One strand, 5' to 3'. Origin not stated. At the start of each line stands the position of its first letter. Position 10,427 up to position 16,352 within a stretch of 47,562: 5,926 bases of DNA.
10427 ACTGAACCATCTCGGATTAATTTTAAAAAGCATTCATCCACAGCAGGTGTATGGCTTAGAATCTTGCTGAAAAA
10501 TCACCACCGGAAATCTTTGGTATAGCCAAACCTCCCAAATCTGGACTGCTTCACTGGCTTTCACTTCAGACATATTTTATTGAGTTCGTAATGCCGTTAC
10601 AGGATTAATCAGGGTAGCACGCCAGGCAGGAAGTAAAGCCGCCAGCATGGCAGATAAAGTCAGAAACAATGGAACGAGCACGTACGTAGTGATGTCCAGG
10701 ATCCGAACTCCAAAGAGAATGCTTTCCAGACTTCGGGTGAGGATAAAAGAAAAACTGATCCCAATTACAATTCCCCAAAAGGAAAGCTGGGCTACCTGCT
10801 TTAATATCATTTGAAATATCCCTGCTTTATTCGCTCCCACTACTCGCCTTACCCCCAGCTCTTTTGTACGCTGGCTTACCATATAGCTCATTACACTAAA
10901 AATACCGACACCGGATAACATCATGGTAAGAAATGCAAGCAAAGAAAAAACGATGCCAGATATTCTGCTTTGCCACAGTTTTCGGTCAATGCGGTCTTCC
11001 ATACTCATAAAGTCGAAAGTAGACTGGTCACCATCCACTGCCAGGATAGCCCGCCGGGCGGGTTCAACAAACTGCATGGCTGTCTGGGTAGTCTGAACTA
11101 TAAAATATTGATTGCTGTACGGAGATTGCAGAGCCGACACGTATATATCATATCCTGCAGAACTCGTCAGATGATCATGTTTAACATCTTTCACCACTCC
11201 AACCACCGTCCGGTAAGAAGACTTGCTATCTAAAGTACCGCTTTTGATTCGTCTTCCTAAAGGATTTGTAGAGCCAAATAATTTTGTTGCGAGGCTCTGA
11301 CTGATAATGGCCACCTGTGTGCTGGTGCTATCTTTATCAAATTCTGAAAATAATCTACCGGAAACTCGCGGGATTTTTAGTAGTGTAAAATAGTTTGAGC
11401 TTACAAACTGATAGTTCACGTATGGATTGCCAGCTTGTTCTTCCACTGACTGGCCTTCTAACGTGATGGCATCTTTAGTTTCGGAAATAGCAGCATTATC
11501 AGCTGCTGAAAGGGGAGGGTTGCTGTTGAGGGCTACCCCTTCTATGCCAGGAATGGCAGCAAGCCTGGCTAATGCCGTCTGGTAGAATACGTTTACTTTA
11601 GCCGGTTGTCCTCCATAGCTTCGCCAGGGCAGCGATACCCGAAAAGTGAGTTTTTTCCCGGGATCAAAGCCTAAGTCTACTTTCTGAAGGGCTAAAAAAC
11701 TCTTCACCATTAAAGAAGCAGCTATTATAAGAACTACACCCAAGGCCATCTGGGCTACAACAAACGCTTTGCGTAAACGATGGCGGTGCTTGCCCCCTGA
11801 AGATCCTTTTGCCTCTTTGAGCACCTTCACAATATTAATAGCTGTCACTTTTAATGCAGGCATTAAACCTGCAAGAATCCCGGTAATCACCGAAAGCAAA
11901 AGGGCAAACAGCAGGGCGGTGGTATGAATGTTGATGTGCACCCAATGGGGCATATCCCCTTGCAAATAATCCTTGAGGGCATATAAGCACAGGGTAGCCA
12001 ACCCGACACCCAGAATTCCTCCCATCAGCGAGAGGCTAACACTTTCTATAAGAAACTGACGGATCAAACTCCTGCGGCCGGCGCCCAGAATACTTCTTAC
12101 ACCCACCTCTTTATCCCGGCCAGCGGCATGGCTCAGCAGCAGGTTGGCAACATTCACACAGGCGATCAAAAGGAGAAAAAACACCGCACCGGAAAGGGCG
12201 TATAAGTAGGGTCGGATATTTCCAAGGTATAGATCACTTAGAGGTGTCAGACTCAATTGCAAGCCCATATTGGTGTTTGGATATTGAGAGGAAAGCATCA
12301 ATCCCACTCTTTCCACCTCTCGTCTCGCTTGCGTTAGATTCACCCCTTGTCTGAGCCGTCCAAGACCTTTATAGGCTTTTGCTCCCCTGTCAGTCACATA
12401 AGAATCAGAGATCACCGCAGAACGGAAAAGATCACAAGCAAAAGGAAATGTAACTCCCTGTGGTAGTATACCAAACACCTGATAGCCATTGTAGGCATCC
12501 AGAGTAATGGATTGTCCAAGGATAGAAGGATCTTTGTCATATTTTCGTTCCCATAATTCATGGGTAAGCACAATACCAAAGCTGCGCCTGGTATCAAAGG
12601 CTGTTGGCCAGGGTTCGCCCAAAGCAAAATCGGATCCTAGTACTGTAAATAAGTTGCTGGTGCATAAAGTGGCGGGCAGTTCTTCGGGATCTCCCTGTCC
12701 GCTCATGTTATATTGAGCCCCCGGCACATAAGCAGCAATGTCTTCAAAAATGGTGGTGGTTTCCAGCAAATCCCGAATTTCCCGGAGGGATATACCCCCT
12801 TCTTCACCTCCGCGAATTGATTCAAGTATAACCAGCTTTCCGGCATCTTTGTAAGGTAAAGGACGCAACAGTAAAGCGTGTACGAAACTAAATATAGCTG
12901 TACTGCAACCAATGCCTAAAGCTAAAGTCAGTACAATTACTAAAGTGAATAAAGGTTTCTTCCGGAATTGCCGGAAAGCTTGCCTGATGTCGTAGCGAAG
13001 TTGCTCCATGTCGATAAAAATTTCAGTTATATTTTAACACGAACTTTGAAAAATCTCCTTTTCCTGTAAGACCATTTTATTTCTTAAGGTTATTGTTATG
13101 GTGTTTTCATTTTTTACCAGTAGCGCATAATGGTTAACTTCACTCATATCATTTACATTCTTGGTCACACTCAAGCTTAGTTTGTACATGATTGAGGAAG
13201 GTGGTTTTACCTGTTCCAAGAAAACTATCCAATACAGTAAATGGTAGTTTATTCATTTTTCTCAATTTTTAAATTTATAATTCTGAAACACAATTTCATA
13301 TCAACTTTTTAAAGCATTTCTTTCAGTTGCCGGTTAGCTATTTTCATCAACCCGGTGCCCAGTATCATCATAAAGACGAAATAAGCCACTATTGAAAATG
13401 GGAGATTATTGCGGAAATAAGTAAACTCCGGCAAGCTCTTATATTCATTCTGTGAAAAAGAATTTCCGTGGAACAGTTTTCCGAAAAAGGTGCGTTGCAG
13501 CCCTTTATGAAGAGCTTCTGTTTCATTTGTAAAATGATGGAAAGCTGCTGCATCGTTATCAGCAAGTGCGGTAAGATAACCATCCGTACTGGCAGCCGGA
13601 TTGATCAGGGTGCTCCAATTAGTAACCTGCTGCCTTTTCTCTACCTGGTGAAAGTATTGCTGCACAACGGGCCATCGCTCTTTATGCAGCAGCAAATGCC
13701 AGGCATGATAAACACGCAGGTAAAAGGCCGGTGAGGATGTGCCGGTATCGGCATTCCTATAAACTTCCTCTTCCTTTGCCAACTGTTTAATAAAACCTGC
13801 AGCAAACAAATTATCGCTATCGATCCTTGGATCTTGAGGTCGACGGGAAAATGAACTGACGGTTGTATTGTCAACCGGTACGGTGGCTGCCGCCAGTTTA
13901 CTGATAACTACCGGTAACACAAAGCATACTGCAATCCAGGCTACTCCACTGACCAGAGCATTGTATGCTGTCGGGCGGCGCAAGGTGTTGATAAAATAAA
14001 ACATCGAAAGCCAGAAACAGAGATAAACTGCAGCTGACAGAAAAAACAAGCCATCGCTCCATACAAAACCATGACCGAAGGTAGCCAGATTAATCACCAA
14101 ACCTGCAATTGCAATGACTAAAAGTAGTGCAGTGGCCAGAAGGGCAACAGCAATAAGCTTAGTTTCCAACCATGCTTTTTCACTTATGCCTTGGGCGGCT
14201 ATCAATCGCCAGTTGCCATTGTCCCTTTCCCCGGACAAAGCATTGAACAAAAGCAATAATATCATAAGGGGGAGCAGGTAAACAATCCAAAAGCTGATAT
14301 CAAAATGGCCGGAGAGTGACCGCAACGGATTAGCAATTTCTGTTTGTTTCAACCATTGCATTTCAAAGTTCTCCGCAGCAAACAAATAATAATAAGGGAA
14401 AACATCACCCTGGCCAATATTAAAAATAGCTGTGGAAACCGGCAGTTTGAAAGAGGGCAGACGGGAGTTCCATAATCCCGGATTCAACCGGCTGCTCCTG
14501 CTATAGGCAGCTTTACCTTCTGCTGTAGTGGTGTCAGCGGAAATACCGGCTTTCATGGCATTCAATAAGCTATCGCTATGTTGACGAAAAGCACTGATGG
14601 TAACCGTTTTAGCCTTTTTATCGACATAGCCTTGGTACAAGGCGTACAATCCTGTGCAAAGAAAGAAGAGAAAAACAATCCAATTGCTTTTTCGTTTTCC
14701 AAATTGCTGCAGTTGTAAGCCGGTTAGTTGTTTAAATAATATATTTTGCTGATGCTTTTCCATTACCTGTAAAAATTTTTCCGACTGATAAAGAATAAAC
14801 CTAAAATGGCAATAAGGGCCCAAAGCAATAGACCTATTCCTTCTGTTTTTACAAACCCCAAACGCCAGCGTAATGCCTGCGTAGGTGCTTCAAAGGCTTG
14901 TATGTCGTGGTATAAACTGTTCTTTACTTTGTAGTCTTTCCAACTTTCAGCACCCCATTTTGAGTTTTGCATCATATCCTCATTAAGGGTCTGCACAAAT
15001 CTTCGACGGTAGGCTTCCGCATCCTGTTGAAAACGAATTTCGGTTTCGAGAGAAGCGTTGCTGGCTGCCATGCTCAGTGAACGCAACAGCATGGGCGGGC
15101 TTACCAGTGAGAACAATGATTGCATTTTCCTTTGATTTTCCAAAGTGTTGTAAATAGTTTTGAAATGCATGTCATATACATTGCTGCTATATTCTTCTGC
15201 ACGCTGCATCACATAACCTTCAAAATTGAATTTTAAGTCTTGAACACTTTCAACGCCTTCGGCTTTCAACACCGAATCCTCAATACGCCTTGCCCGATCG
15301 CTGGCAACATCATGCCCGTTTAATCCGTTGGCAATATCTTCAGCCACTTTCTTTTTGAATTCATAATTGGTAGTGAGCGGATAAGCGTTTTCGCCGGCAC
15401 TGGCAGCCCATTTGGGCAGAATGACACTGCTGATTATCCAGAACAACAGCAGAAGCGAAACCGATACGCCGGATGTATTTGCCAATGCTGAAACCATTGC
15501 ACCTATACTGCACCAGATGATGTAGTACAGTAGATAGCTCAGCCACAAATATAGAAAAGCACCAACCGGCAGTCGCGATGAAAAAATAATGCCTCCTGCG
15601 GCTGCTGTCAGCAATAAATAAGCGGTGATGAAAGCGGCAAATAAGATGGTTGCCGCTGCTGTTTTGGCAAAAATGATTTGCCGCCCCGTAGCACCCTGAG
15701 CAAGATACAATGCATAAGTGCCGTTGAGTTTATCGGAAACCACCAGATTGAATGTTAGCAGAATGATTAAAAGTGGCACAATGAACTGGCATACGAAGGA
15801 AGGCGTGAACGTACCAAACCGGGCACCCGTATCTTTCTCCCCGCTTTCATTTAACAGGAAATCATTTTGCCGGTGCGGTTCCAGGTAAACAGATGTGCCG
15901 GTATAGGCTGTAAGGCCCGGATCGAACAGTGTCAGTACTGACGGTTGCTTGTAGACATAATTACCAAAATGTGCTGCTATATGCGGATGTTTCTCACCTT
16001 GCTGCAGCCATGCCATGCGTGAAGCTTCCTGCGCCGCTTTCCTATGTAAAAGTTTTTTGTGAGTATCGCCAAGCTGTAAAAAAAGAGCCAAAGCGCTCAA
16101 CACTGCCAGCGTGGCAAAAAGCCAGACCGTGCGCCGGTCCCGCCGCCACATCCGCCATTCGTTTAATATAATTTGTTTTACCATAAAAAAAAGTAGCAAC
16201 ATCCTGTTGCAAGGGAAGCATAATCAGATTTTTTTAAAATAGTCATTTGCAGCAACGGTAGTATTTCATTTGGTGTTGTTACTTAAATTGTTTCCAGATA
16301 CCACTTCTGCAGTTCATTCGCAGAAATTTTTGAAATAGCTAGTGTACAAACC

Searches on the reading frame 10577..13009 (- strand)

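Call 54: search_protein_families(library=pfam, proteins=[window:10577-13009:-], max_evalue=0.001)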
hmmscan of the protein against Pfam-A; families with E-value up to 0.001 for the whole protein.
window:10577-13009:- (810 aa): 2 families
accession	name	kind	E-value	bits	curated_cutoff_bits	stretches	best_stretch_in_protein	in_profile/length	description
PF12704.14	MacB_PCD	-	3.8e-30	106.2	27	2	22-234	1-206/207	MacB-like periplasmic core domain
PF02687.27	FtsX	-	5.2e-29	101.2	25.5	2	690-803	2-120/120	FtsX-like permease C-terminal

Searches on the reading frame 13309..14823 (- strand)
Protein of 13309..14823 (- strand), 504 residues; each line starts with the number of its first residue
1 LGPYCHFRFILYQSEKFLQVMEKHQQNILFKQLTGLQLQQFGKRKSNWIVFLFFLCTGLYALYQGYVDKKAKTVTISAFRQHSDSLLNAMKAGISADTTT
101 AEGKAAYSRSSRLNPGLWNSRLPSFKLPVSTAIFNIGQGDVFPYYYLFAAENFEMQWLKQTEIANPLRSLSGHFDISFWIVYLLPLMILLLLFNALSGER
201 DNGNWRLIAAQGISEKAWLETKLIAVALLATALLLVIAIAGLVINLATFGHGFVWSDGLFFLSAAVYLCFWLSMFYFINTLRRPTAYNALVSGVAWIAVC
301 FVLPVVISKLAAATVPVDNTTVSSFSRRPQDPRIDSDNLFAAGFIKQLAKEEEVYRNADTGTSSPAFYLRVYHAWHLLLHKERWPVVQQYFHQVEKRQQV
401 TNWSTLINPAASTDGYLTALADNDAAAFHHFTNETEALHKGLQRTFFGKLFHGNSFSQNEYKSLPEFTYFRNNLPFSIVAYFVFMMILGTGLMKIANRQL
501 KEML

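Call 54: search_protein_families(library=pfam, proteins=[window:13309-14823:-], max_evalue=0.001)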
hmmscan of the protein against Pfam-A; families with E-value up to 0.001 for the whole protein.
window:13309-14823:- (504 aa): 2 families
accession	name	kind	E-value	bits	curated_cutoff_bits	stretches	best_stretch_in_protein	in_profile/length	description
PF12040.14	DUF3526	-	1.2e-14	55.7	25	1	366-469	40-143/144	Domain of unknown function (DUF3526)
PF12679.13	ABC2_membrane_2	-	2.9e-10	40.3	27.2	1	42-315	12-211/283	ABC-2 family transporter protein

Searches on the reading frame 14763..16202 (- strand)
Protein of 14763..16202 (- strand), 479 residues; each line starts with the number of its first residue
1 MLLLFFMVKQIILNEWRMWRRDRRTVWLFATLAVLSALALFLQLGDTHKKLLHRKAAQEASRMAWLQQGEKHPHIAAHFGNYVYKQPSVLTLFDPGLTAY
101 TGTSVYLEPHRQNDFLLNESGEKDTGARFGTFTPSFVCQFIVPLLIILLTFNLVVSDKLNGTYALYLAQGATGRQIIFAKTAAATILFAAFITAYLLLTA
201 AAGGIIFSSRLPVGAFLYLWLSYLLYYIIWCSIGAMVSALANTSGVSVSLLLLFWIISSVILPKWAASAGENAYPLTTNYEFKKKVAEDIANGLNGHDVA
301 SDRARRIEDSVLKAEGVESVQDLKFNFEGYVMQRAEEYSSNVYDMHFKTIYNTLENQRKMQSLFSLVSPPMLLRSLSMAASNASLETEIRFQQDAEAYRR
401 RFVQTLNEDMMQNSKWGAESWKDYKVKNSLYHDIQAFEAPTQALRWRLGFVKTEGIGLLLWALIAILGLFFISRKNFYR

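Call 54: search_protein_families(library=pfam, proteins=[window:14763-16202:-], max_evalue=0.001)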
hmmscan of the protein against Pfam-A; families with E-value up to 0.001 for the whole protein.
window:14763-16202:- (479 aa): 3 families
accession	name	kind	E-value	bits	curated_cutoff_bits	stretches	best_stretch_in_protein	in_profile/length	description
PF12040.14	DUF3526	-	4.4e-23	83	25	1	286-424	8-138/144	Domain of unknown function (DUF3526)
PF12679.13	ABC2_membrane_2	-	4.7e-17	62.6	27.2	1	11-365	3-253/283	ABC-2 family transporter protein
PF12698.13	ABC2_membrane_3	-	1.5e-05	24.8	31.6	1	138-261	165-285/347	ABC-2 family transporter protein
